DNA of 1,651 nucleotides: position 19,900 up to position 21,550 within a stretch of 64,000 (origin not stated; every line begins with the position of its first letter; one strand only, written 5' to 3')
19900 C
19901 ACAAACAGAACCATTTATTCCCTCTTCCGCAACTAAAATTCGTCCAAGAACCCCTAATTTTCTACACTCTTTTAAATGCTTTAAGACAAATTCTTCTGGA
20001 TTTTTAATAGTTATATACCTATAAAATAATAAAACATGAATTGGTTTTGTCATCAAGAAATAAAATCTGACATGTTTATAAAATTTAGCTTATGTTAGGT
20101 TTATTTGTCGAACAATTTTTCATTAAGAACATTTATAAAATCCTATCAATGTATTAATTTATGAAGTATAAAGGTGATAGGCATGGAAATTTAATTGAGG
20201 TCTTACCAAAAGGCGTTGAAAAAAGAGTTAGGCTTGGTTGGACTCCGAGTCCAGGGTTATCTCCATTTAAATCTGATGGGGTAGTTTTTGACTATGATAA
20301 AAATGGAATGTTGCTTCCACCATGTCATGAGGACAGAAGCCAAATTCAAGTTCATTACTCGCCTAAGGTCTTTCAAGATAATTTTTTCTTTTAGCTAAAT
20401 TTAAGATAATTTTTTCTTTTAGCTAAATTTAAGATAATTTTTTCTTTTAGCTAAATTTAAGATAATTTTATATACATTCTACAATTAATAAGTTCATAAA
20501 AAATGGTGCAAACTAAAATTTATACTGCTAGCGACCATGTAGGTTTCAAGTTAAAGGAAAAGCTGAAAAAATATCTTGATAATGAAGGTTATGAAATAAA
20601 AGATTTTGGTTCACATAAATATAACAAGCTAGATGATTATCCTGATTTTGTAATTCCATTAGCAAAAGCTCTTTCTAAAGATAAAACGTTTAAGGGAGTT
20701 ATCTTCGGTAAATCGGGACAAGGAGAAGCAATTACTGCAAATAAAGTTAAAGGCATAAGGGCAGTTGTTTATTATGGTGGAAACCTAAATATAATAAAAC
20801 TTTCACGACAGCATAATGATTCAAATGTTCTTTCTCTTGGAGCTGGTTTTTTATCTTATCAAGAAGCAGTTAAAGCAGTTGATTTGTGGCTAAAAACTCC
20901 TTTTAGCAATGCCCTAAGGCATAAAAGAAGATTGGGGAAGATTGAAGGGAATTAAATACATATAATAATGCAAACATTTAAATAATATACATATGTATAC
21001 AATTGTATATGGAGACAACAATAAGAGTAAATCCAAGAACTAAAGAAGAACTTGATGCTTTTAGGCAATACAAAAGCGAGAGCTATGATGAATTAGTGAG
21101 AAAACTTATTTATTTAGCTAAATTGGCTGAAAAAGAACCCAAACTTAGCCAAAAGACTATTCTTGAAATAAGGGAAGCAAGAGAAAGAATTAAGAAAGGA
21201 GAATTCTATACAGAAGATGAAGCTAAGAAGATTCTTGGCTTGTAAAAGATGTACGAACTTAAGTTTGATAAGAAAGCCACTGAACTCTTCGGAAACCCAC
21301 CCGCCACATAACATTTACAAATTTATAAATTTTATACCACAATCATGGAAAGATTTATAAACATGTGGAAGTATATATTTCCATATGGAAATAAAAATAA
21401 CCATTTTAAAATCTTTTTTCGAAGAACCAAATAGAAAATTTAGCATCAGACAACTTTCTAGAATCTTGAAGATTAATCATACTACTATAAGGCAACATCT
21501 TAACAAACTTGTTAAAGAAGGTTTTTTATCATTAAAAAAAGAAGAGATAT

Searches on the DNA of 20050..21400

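Call 77: search_rna_families(source=window, start=20050, end=21400, threshold=evalue, max_evalue=1)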
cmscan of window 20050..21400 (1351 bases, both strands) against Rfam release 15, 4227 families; matches with E-value up to 1: 0.
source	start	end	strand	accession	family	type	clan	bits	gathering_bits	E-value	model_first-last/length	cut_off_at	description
